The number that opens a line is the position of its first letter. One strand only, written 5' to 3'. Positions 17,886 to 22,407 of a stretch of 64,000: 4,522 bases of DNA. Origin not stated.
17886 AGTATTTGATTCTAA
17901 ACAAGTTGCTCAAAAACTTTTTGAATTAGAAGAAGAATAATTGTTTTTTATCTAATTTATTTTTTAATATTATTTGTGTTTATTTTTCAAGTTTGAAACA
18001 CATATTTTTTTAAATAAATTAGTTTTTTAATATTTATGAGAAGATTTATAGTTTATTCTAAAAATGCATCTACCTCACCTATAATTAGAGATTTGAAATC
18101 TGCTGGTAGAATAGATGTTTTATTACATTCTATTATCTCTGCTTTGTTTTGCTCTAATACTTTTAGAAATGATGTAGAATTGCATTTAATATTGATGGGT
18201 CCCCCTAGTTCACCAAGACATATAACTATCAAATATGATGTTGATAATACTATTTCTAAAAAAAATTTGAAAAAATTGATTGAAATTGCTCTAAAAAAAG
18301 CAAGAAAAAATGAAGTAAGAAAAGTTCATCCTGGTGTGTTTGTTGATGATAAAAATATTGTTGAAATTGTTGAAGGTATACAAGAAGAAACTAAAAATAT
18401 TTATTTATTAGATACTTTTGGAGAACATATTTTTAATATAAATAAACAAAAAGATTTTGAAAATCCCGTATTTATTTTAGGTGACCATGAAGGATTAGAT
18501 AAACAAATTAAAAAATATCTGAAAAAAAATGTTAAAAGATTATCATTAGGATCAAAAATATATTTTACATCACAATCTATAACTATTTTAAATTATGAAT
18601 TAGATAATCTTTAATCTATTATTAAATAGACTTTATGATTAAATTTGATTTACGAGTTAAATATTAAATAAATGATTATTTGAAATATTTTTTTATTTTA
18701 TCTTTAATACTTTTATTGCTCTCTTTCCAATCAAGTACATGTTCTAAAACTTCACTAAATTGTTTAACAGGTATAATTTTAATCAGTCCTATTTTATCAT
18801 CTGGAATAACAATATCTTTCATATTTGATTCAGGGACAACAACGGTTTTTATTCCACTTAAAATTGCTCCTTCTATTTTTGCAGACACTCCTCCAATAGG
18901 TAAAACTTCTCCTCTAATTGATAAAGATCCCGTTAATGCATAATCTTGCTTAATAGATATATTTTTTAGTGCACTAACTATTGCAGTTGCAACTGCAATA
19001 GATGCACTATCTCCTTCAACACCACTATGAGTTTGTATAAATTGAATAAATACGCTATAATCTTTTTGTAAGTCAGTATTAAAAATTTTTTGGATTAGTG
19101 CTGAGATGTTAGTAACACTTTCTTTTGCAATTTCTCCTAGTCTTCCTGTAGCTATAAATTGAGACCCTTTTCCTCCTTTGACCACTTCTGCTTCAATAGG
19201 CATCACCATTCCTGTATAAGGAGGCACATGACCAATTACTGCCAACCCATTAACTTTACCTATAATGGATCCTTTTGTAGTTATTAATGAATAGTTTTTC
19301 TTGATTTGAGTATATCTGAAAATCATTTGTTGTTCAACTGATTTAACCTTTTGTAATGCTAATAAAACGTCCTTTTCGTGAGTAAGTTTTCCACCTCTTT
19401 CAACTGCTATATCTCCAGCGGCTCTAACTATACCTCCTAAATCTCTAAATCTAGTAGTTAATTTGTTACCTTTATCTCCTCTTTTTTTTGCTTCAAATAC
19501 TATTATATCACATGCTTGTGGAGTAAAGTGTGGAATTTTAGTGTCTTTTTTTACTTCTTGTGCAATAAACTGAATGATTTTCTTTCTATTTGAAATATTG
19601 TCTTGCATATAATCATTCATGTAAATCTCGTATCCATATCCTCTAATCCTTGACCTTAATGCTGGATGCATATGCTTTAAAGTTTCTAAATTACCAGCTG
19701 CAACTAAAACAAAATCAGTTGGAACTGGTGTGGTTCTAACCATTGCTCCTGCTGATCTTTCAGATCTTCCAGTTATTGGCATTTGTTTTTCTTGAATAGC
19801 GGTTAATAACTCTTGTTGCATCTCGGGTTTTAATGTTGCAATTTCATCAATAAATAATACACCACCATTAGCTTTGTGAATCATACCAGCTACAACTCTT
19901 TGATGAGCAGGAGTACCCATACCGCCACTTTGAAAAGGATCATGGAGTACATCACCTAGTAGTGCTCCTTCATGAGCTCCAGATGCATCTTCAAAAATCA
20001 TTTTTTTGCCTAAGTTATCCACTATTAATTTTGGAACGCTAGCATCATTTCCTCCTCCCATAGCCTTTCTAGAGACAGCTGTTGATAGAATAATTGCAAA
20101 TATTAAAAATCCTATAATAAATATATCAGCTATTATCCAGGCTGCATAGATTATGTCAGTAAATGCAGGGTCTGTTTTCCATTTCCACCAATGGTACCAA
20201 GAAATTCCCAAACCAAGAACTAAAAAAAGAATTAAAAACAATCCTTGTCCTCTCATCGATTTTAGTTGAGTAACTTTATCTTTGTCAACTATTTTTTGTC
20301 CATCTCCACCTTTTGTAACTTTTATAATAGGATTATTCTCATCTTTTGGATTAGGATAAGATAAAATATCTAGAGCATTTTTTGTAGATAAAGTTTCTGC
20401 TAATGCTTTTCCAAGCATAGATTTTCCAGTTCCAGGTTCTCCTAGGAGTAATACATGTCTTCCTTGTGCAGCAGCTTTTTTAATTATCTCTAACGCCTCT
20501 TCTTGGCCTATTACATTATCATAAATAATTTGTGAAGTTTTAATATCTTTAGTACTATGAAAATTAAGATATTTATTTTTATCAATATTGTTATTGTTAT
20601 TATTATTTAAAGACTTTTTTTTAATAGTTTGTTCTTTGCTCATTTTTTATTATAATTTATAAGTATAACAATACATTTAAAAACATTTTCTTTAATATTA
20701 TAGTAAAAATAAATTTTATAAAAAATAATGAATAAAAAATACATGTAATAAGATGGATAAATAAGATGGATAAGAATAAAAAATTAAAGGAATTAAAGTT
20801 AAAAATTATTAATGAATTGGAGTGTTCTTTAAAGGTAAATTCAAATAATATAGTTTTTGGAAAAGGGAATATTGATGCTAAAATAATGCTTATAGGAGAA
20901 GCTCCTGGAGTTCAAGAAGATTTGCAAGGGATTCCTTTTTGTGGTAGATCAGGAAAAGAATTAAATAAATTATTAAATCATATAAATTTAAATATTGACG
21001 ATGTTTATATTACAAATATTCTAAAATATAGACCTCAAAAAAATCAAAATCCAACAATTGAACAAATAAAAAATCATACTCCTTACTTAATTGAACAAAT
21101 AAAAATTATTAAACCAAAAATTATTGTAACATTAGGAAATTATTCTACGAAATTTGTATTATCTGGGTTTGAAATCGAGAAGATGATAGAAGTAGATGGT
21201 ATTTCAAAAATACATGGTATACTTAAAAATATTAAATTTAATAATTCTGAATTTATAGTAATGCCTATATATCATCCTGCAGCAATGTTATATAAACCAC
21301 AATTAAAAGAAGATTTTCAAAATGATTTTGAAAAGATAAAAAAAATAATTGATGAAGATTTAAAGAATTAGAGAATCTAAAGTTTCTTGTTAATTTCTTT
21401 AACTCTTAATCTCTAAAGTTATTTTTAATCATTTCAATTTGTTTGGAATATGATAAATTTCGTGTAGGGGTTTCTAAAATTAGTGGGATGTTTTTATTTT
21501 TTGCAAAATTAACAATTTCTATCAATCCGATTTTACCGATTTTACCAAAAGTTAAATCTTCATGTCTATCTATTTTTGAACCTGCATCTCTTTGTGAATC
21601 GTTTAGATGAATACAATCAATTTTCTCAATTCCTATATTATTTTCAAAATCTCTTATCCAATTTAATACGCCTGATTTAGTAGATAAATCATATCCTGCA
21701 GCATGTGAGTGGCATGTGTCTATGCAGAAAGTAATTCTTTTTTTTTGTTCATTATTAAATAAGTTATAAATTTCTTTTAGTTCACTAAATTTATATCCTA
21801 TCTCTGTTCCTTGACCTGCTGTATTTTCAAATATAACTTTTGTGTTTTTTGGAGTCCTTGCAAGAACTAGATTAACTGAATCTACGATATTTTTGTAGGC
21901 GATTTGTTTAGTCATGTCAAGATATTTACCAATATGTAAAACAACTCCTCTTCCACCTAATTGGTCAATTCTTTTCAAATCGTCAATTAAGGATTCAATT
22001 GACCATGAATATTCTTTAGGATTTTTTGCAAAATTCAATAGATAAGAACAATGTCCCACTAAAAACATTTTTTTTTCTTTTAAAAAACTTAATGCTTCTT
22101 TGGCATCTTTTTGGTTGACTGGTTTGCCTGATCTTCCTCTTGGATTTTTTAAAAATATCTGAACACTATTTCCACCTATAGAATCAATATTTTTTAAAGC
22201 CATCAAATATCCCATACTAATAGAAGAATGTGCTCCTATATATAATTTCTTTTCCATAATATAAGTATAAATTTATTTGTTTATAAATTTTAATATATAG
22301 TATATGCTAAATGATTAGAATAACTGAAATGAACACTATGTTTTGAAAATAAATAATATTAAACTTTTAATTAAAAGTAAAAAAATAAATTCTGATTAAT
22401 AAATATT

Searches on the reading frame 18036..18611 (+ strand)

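Call 55: search_protein_families(library=pfam, proteins=[window:18036-18611:+], max_evalue=0.0001)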
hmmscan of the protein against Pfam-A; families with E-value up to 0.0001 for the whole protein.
window:18036-18611:+ (192 aa): 1 family
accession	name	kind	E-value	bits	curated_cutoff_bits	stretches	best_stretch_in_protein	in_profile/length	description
PF04013.17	Methyltrn_RNA_2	-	3.3e-40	138.4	25.5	1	1-191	1-195/198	Putative SAM-dependent RNA methyltransferase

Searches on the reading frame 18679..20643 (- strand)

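Call 52: search_protein_families(library=pfam, proteins=[window:18679-20643:-], max_evalue=0.001)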
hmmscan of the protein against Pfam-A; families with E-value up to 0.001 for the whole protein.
window:18679-20643:- (655 aa): 18 families
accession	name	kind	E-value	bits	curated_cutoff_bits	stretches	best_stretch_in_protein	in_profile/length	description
PF05362.19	Lon_C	-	2.1e-31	109.6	21.1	1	439-637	5-203/205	Lon protease (S16) C-terminal proteolytic domain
PF00158.32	Sigma54_activat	-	2.2e-15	57.2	20.2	1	245-296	80-130/168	Sigma-54 interaction domain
PF01078.27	Mg_chelatase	-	1.6e-13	51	20.3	1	43-90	4-51/207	Magnesium chelatase, subunit ChlI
PF07728.20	AAA_5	-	2.6e-13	50.6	22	1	255-332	65-138/139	AAA domain (dynein-related subfamily)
PF13541.12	ChlI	-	7.3e-08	32.8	27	1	485-607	3-121/121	Subunit ChlI of Mg-chelatase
PF00004.35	AAA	-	8.3e-08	33.2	21.2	0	64-87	1-24/131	ATPase family associated with various cellular activities (AAA)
PF14532.12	Sigma54_activ_2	-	1.5e-07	32.2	25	0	254-286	64-96/138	Sigma-54 interaction domain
PF20030.5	bpMoxR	-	1.1e-06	28.4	27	1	38-89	8-59/205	MoxR domain in the MoxR-vWA-beta-propeller ternary systems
PF05496.18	RuvB_N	-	1.6e-06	28.4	27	0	45-88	10-60/159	Holliday junction DNA helicase RuvB P-loop domain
PF13654.12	AAA_32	-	5.3e-06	26.9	21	1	226-321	14-111/133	LonB-like, AAA domain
PF13401.12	AAA_22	-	1.8e-05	25.5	27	0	61-100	5-33/130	AAA domain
PF06068.19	TIP49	-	3.6e-05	23.6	23.8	0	43-89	25-78/347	TIP49 P-loop domain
PF00493.29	MCM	-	6.4e-05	22.6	23.3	0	6-85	4-81/224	MCM P-loop domain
PF13191.12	AAA_16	-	6.7e-05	23.9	32.6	1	48-89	6-52/167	AAA ATPase domain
PF07726.17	AAA_3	-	7.7e-05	23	27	0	262-296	65-99/131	ATPase family associated with various cellular activities (AAA)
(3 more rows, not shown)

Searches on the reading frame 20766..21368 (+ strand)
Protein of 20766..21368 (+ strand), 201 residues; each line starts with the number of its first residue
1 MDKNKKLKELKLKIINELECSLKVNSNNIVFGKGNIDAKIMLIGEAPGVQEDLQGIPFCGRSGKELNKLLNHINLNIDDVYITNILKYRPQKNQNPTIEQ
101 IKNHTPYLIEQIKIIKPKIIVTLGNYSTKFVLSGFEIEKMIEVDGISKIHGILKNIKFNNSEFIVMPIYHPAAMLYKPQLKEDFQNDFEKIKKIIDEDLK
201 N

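Call 52: search_protein_families(library=pfam, proteins=[window:20766-21368:+], max_evalue=0.001)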
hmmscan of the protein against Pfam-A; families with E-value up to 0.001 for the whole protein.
window:20766-21368:+ (201 aa): 1 family
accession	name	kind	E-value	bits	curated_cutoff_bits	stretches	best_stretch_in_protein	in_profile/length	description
PF03167.25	UDG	-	1.5e-33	116.3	24.3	1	31-185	1-134/141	Uracil DNA glycosylase superfamily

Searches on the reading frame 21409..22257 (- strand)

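Call 52: search_protein_families(library=pfam, proteins=[window:21409-22257:-], max_evalue=0.001)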
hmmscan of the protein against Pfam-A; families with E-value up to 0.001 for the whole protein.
window:21409-22257:- (283 aa): 1 family
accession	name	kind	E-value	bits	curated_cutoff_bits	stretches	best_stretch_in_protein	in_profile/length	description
PF01261.30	AP_endonuc_2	-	5.1e-39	134.9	31.1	1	23-279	3-248/249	Xylose isomerase-like TIM barrel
